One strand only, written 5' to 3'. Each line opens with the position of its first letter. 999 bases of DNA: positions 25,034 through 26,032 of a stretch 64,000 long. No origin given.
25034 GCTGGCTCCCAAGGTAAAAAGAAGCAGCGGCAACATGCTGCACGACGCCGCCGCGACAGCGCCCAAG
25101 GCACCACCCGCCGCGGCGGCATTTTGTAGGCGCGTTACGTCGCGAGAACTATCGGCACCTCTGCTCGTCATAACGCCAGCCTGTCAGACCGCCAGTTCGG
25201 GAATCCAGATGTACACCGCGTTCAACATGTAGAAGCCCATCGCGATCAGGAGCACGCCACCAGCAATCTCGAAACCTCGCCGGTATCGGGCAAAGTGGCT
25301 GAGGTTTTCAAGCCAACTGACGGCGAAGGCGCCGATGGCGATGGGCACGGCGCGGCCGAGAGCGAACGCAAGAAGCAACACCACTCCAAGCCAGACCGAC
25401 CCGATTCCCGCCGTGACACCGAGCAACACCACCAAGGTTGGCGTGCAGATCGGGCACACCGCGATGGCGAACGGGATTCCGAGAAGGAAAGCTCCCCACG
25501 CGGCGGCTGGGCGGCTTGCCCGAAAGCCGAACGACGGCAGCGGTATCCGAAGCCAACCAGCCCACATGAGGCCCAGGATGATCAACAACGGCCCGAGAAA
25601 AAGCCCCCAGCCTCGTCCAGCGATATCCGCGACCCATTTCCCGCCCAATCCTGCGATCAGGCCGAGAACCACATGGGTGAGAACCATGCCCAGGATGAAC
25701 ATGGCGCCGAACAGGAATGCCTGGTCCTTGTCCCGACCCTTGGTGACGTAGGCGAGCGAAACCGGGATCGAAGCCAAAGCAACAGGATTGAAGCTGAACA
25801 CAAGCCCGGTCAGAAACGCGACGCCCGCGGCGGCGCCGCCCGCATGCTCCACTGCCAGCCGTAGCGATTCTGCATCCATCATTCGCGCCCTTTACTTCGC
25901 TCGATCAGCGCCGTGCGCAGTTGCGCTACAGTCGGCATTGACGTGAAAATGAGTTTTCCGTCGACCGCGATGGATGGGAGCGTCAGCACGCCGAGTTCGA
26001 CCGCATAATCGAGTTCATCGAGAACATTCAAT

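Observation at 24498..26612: Unusual five-gene operon: MerR-family regulator, Trx-fold protein, DsbD_2-like membrane protein, MerT-like and MerP-like, each with a rearranged CxxC motif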

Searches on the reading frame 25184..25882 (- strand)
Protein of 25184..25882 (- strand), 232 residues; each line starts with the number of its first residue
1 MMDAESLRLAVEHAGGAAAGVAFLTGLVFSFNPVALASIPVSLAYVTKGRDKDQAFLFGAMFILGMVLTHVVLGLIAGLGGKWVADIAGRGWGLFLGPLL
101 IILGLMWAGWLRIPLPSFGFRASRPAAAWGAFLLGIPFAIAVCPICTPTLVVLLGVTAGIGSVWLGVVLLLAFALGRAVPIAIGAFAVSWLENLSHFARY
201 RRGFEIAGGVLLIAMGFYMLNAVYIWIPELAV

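Call 3: search_protein_families(library=pfam, proteins=[window:25184-25882:-], max_evalue=0.01)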
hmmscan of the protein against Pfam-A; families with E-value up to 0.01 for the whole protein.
window:25184-25882:- (232 aa): 2 families
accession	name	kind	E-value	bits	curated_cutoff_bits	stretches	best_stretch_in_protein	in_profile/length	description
PF02683.22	DsbD_TM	-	5.7e-13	49.1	27.1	1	21-223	7-218/219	Cytochrome C biogenesis protein transmembrane domain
PF13386.12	DsbD_2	-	2.2e-10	41.2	24.9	1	22-218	2-199/199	Cytochrome C biogenesis protein transmembrane region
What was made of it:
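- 25184..25882 (-): CcdA*: 232-aa, 6-TM CcdA/DsbD-fold membrane protein. The TM1 Cys is replaced by Val34 (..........). The TM4 Cys is replaced by Ile145 and flanked by the new pair C143-P-I-C146. Pfam DsbD_TM 49.1 bits and DsbD_2 41.2 bits (call 3).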

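Call 4: search_protein_families(library=ncbifam, proteins=[window:25184-25882:-], max_evalue=0.01)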
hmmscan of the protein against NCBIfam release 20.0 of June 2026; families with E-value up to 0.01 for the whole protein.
window:25184-25882:- (232 aa): 3 families
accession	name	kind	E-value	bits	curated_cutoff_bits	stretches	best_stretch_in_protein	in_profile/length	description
NF040495.1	tranport_ArsG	equivalog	9e-17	61.2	200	1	20-222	8-223/225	aromatic aminobenezylarsenical efflux permease ArsG family transporter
NF045694.1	seleno_TsoB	exception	9.4e-10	37.2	805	1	22-223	188-394/572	rhodanese/DsbD fusion-like selenoprotein TsoB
NF001419.0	PRK00293.1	subfamily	5.4e-06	25.3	330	1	19-223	172-385/574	protein-disulfide reductase DsbD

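Call 6: find_homologous_proteins(query=window:25184-25882:-)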
Query window:25184-25882:- (232 aa): 2011 proteins with E <= 0.001 among 8000 candidates; the best 120 are listed.
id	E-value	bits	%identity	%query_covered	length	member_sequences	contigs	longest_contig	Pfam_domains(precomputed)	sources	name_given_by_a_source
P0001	6.2e-141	486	100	100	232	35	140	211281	PF02683.23,PF13386.13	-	-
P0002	2.3e-140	484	100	100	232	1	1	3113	PF02683.23,PF13386.13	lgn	-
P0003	2.3e-140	484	100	100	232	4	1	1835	PF02683.23,PF13386.13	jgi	-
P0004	2.4e-138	477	99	100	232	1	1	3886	PF02683.23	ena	-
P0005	1.6e-131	455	94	100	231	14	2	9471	PF02683.23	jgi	jgi:cytochrome c-type biogenesis protein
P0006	6.3e-131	453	93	100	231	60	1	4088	PF02683.23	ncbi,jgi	-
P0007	1.9e-130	452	93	100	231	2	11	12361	PF02683.23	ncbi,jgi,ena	-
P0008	1.9e-129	448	92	100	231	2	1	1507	PF02683.23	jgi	jgi:cytochrome c-type biogenesis protein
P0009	2.3e-129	448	91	100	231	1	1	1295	PF02683.23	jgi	jgi:cytochrome c-type biogenesis protein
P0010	3.6e-129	447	92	100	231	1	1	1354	PF02683.23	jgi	jgi:cytochrome c-type biogenesis protein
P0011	8.1e-129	446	91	100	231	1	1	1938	PF02683.23,PF13386.13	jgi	-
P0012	1.1e-128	446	92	100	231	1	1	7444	PF02683.23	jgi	jgi:cytochrome c-type biogenesis protein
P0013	1.1e-128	446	91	100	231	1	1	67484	PF02683.23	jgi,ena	-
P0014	2.7e-128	445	91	100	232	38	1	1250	PF02683.23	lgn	-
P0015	4.0e-128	444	91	100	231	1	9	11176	PF02683.23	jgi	jgi:cytochrome c-type biogenesis protein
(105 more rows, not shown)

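Call 19: search_dna_similar(query=window:25184-25882:-, collection=plasmids, mode=protein, max_rows=60, rows=spread, max_evalue=0.00001)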
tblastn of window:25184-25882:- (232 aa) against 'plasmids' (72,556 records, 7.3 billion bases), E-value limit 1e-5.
Records with a match: 14; places in all: 14; records where one place covers at least 80% of the query: 13.
Best place of each record, by identity: 95-99% 3; 60-80% 8; <60% 3.
By first word of the organism name: Paraburkholderia 5; Afipia 2; Variovorax 2; Cupriavidus 2; Nitrobacter 1; Burkholderia 1; Beijerinckiaceae 1.
By predicted mobility (MOB-suite, as given by PLSDB): non-mobilizable 9; conjugative 3; mobilizable 2.
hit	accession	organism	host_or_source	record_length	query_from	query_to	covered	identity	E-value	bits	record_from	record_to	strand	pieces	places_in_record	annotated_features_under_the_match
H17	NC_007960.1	Nitrobacter hamburgensis X14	-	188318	1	232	100%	97.4%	4e-95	311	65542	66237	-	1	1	cytochrome c biogenesis protein CcdA | thioredoxin family protein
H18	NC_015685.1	Afipia carboxidovorans OM5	-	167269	1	232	100%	96.1%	2e-99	323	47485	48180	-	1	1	cytochrome c biogenesis protein CcdA | thioredoxin family protein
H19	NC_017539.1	Afipia carboxidovorans OM4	-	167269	1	232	100%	96.1%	2e-99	323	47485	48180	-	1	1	cytochrome c biogenesis protein CcdA | thioredoxin family protein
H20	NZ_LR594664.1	Variovorax sp. RA8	Riverbed sediment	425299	1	232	100%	62.5%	3e-58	205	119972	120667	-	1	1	cytochrome c biogenesis protein CcdA | thioredoxin family protein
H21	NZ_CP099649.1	Paraburkholderia fungorum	Arabidopsis thaliana,pure culture,leaf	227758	2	232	100%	61.5%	3e-59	208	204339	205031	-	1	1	cytochrome c biogenesis protein CcdA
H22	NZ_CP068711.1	Burkholderia thailandensis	soil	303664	1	232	100%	61.2%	8e-51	184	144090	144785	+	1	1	cytochrome c biogenesis protein CcdA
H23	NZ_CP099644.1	Paraburkholderia fungorum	Arabidopsis thaliana,pure culture,leaf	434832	2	232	100%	60.6%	1e-59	209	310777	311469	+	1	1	cytochrome c biogenesis protein CcdA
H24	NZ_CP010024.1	Paraburkholderia fungorum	Microbial isolate culture,White-rot ...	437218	2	232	100%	60.6%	1e-59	209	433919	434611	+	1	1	cytochrome c biogenesis protein CcdA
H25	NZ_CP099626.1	Paraburkholderia fungorum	Arabidopsis thaliana,pure culture,leaf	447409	2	232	100%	60.6%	1e-59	209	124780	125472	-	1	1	cytochrome c biogenesis protein CcdA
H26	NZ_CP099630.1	Paraburkholderia fungorum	Arabidopsis thaliana,pure culture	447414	2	232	100%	60.6%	1e-59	209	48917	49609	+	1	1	cytochrome c biogenesis protein CcdA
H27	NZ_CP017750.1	Cupriavidus sp. USMAA2-4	cell culture,Sungai Pinang, Penang, ...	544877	2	231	99%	59.6%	8e-55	195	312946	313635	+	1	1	cytochrome c biogenesis protein CcdA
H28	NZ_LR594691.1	Variovorax sp. WDL1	linuron-contaminated soil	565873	29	232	88%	65.2%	9e-53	189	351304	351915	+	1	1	cytochrome c biogenesis protein CcdA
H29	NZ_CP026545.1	Cupriavidus metallidurans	single cell,soil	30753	40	231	83%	59.9%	8e-47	172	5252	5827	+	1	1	cytochrome c biogenesis protein CcdA | hypothetical protein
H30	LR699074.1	Beijerinckiaceae bacterium RH AL1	forest soil, soft coal slag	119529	145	231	38%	56.8%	5e-12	72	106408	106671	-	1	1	none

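Call 21: find_related_loci(query=A1, collection=genome_contigs, flank=7000)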
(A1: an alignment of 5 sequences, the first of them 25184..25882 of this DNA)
Query A1 (232 aa) in genome_contigs; peptide patterns used: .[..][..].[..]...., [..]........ (x = any residue, [..] = any of these).
313 stretches matched a pattern; 289 encode a relative of the query (tblastn E <= 1e-3); the best 80 are kept; 80 distinct loci.
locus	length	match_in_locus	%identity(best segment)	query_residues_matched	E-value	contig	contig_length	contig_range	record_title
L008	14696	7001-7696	90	1-232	1e-131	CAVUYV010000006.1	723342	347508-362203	MAG: uncultured Alphaproteobacteria bacterium isolate MFD05513.bin.2.175 genome assembly, contig: contig_13154, whole ge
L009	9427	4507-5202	90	1-232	2e-131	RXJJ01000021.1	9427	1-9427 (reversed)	MAG: Bradyrhizobiaceae bacterium isolate AWTP1-12 sample_193_scaffold_1682, whole genome shotgun sequence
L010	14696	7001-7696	88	1-232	1e-129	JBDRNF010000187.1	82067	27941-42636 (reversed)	MAG: Pseudomonadota bacterium isolate MEGAHIT-group-1.874 k141_8424521, whole genome shotgun sequence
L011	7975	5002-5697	82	1-232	4e-123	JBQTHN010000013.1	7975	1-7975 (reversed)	MAG: Bradyrhizobium sp. isolate SAW160 c_000000379522, whole genome shotgun sequence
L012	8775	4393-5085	83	1-231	7e-121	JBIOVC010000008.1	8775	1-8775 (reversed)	MAG: Hyphomicrobiaceae bacterium isolate MAG118 k127_1040961, whole genome shotgun sequence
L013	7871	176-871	82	1-232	3e-114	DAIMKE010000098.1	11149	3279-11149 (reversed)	MAG TPA_asm: Bradyrhizobium sp. isolate CTOTU4207 NODE_1123_length_11149_cov_3.414008, whole genome shotgun sequence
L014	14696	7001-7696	82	1-232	3e-114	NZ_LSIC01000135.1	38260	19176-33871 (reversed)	Bradyrhizobium sp. CCH5-F6 CCH5-F6_contig135, whole genome shotgun sequence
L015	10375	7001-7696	83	1-232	1e-113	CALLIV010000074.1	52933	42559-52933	MAG TPA_asm: uncultured Rhodospirillales bacterium isolate SRR3901704_bin.7_CONCOCT_v1.1_MAG genome assembly, contig: ER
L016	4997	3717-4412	84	1-232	7e-112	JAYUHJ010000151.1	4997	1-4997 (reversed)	MAG: Hyphomicrobiales bacterium isolate GFS_8374 GFS_8374_150, whole genome shotgun sequence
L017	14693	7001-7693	77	1-231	8e-112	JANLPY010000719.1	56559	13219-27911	MAG: Hyphomicrobiaceae bacterium isolate OTE_38_metabat_276 OTE_38_k141_1222156, whole genome shotgun sequence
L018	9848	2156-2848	79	1-231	7e-109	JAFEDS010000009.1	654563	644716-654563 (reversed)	MAG: Proteobacteria bacterium isolate SZAS-87 PROT-AMP-1__9__length-654563, whole genome shotgun sequence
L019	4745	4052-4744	80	1-231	8e-109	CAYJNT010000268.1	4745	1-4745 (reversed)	MAG TPA_asm: uncultured Hyphomicrobiales bacterium isolate ERP124720_co1_17 genome assembly, contig: NODE_19604_length_4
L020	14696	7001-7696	84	1-232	3e-107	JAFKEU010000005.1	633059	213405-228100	MAG: Alphaproteobacteria bacterium isolate SCN18_30_10_14_R2_B_65_16_B SCN18_30_10_14_R2_B_scaffold_14, whole genome sho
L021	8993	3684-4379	82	1-232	7e-105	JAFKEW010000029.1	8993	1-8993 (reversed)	MAG: Alphaproteobacteria bacterium isolate SCN18_26_2_15_R1_B_62_24 SCN18_26_2_15_R1_B_scaffold_3422, whole genome shotg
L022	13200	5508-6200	79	1-231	2e-103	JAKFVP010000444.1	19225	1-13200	MAG: Bradyrhizobium sp. isolate D3_Bin_4 D3_0000716, whole genome shotgun sequence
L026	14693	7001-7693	69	2-232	3e-99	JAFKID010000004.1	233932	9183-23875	MAG: Mesorhizobium sp. isolate SCN18_13_7_16_R1_B_65_18 SCN18_13_7_16_R1_B_scaffold_53, whole genome shotgun sequence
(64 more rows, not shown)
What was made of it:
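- CcdA* relatives occur in 289 species-representative genomes (call 21).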

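Call 41: search_solved_structures(query=A1, max_evalue=1, show_alignments=3)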
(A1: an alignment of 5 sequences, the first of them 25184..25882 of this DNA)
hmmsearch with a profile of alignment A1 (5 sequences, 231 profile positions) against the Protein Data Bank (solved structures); distinct sequences matched with E-value up to 1: 1.
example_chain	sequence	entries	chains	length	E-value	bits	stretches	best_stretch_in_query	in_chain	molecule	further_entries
5vkv_A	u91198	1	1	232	2.1e-06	30.7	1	17-225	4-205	Cytochrome c-type biogenesis protein CcdA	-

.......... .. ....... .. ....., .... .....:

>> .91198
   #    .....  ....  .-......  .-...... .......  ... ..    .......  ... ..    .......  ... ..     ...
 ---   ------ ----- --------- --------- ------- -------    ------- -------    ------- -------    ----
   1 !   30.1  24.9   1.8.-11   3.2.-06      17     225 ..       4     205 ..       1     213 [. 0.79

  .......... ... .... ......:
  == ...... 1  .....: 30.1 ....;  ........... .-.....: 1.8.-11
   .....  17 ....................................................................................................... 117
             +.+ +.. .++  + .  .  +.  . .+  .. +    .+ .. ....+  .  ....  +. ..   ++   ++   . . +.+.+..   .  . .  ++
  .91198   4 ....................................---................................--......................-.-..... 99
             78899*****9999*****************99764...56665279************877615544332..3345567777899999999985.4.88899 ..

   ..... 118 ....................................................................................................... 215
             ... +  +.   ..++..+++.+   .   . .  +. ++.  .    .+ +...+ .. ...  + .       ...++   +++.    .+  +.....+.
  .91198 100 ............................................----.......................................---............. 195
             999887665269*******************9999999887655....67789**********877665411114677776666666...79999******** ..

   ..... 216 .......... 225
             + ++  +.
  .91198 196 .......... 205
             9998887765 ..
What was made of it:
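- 25184..25882 (-): Profile alignment to solved CcdA 5VKV (call 41).
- On CcdA/DsbD thiol-disulfide transporter: The profile hits 5VKV at 2e-6 (call 41).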

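Call 49: find_homologous_proteins(query=L026:7001-7693:+, max_evalue=1e-20)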
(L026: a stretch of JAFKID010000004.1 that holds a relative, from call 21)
Query L026:7001-7693:+ (231 aa): 2008 proteins with E <= 1e-20 among 8000 candidates; the best 120 are listed.
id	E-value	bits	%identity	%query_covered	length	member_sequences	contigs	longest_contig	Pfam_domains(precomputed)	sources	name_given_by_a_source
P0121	4.1e-133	461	94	100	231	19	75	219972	PF02683.23,PF13386.13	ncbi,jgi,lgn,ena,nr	ncbi:MAG: cytochrome C biogenesis protein [Rhizobiales bacterium 62-47]|nr:MAG: cytochrome C biogene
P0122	1.5e-128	446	92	100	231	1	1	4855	PF02683.23,PF13386.13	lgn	-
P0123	2.2e-124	432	87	100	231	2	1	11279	PF02683.23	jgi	jgi:cytochrome c-type biogenesis protein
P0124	1.5e-123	429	86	100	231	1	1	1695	PF02683.23,PF13386.13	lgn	-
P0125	1.1e-122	426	85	100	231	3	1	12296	PF02683.23,PF13386.13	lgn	-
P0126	1.7e-122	426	84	100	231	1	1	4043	PF02683.23,PF13386.13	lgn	-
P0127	6.6e-122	424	85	100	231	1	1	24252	PF02683.23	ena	-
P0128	7.7e-122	424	84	100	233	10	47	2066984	PF02683.23,PF13386.13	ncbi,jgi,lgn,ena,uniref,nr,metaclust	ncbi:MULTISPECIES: cytochrome c biogenesis CcdA family protein [unclassified Mesorhizobium]|uniref:c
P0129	2.9e-120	418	84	100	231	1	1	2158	PF02683.23,PF13386.13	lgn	-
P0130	1.9e-119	416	85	100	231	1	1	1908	PF02683.23,PF13386.13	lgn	-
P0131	2.0e-119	416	85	100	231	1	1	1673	PF02683.23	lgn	-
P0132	2.8e-119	415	84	100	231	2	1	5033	PF02683.23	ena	-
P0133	6.6e-118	411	84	100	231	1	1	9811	PF02683.23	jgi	jgi:cytochrome c-type biogenesis protein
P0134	7.1e-113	394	79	100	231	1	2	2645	PF02683.23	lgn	-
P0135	7.8e-112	391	78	100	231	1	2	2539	PF02683.23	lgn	-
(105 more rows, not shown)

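Call 50: list_cluster_members(proteins=[P0128, P0121])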
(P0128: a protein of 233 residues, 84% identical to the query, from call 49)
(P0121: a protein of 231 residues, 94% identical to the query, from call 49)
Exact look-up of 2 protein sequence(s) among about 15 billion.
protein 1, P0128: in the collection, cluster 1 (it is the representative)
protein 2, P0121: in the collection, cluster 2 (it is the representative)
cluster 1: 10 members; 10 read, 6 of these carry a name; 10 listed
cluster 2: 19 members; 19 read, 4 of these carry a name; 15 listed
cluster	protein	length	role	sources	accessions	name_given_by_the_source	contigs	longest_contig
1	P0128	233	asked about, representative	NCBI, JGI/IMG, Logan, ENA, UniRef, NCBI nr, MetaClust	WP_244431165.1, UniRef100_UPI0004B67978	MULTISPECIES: cytochrome c biogenesis CcdA family protein [unclassified Mesorhizobium] | cytochrome c biogenesis CcdA family protein n=1 Tax=unclassified Mesorhizobium ... | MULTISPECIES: cytochrome c biogenesis protein CcdA [unclassified Mesorhizobium]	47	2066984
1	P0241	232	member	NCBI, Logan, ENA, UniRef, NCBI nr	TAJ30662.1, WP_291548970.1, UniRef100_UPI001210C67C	cytochrome c biogenesis protein CcdA [Bosea sp. (in: a-proteobacteria)] | cytochrome c biogenesis CcdA family protein n=1 Tax=Bosea sp. (in: a-proteobacteria) ...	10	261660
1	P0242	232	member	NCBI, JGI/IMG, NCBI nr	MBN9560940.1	MAG: sulfite exporter TauE/SafE family protein [Alphaproteobacteria bacterium] | sulfite exporter TauE/SafE family protein [Alphaproteobacteria bacterium]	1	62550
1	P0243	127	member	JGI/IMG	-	cytochrome c-type biogenesis protein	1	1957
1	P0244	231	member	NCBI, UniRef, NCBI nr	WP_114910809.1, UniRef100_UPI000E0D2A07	cytochrome c biogenesis CcdA family protein [Acidibrevibacterium fodinaquatile] | cytochrome c biogenesis CcdA family protein n=1 Tax=Acidibrevibacterium fodinaquatile ... | cytochrome c biogenesis protein CcdA [Acidibrevibacterium fodinaquatile]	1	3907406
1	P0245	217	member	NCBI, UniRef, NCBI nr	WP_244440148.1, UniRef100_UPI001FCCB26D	cytochrome c biogenesis CcdA family protein [Mesorhizobium sp. NBIMC_P2-C4] | cytochrome c biogenesis CcdA family protein n=1 Tax=Mesorhizobium sp. NBIMC_P2-C4 ... | cytochrome c biogenesis protein CcdA [Mesorhizobium sp. NBIMC_P2-C4]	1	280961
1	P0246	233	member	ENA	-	-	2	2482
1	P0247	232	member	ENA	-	-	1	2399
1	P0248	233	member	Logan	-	-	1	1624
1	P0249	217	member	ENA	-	-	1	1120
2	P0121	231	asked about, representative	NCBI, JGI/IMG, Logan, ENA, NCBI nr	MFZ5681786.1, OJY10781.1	MAG: cytochrome C biogenesis protein [Rhizobiales bacterium 62-47]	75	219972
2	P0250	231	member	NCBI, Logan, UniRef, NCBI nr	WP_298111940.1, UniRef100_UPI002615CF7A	cytochrome c biogenesis CcdA family protein [Bradyrhizobium sp.] | cytochrome c biogenesis CcdA family protein n=1 Tax=Bradyrhizobium sp. TaxID=376 ... | cytochrome c biogenesis protein CcdA [Bradyrhizobium sp.]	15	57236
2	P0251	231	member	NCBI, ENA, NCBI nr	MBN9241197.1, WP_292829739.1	MAG: sulfite exporter TauE/SafE family protein [Mesorhizobium sp.] | cytochrome c biogenesis protein CcdA [Mesorhizobium sp.]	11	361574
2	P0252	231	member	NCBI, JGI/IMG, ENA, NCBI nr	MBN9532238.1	MAG: sulfite exporter TauE/SafE family protein [Alphaproteobacteria bacterium] | sulfite exporter TauE/SafE family protein [Alphaproteobacteria bacterium]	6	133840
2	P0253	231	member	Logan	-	-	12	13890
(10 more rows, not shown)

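Call 51: find_encoding_contigs(protein=P0128, flank=8000, max_places=10)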
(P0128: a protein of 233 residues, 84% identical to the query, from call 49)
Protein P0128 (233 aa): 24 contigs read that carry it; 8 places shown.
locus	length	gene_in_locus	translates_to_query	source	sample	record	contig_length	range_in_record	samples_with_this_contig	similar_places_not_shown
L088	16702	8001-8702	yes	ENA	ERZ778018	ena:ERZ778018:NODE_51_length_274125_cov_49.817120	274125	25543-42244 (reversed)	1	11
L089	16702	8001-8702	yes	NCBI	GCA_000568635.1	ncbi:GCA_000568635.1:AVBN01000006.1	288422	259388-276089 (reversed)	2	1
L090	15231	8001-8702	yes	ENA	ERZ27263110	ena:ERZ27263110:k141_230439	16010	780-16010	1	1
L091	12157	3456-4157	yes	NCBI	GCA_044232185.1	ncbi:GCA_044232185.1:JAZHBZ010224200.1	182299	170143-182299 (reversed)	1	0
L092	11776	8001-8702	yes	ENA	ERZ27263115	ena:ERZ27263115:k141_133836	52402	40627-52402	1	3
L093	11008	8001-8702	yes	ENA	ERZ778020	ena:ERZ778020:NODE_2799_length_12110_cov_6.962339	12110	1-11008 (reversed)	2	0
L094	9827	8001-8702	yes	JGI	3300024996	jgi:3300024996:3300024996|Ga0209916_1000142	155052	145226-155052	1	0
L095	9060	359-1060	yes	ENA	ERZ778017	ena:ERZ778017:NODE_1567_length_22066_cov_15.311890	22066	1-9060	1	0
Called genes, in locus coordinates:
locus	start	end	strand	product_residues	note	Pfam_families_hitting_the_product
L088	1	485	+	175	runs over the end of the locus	PF01451:LMWPc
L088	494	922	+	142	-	PF00462:Glutaredoxin (faint), PF03960:ArsC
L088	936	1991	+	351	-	PF01758:SBF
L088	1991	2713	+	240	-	PF03358:FMN_red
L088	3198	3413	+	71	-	PF00403:HMA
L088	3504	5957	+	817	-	PF00403:HMA, PF00122:E1-E2_ATPase, PF00702:Hydrolase, PF08282:Hydrolase_3 (weak)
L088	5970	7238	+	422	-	PF07690:MFS_1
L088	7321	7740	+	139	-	PF00376:MerR, PF13411:MerR_1, PF09278:MerR-DNA-bind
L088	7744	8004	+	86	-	PF13192:Thioredoxin_3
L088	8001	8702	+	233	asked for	PF02683:DsbD_TM, PF13386:DsbD_2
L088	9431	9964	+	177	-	PF03466:LysR_substrate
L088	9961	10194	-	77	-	PF10038:DUF2274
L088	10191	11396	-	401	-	PF03743:TrbI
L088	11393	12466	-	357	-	PF03524:CagX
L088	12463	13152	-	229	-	PF04335:VirB8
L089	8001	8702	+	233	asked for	PF02683:DsbD_TM, PF13386:DsbD_2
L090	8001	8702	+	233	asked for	PF02683:DsbD_TM, PF13386:DsbD_2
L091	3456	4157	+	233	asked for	PF02683:DsbD_TM, PF13386:DsbD_2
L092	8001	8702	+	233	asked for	PF02683:DsbD_TM, PF13386:DsbD_2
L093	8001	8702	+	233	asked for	PF02683:DsbD_TM, PF13386:DsbD_2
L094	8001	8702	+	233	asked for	PF02683:DsbD_TM, PF13386:DsbD_2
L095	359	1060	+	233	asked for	PF02683:DsbD_TM, PF13386:DsbD_2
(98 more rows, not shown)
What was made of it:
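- mer adjacency could simply reflect co-location on metal-resistance islands or ICEs (call 51 shows an ICE context with ars genes).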

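Call 64: predict_structure(alignment_id=A3)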
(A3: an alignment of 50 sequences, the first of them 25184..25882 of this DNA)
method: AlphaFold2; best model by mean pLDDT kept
length: 232 residues; sequences in the alignment: 50
mean_pLDDT: 65.2   pTM: 0.64
mean pLDDT of the five models: 65.2, 59.1, 47.3, 44.8, 43.5
residues with pLDDT >= 90: 0; 70-90: 89; 50-70: 118; < 50: 25
segments of 3 or more residues with pLDDT < 50: 108-125, 227-232
pLDDT, mean of each block of 10 residues (from residue 1): 68 75 81 61 54 71 82 75 58 56 50 39 54 70 69 72 81 84 70 62 65 62 48 33
secondary structure, 60 per line:
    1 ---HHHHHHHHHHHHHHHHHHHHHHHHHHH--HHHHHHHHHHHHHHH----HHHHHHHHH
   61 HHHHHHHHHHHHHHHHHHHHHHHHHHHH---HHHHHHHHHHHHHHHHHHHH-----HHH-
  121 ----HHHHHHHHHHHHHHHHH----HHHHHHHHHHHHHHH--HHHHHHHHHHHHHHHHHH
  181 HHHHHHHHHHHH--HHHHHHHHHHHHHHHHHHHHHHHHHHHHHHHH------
elements in order: H4-30 H33-47 H52-88 H92-111 H125-141 H146-160 H163-192 H195-226
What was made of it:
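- The CcdA* model is of low confidence (mean pLDDT 65, call 64).
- Tried and rejected: The AlphaFold2 model of CcdA* is too uncertain (pLDDT 65) to judge cavity access or transport direction (call 64).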
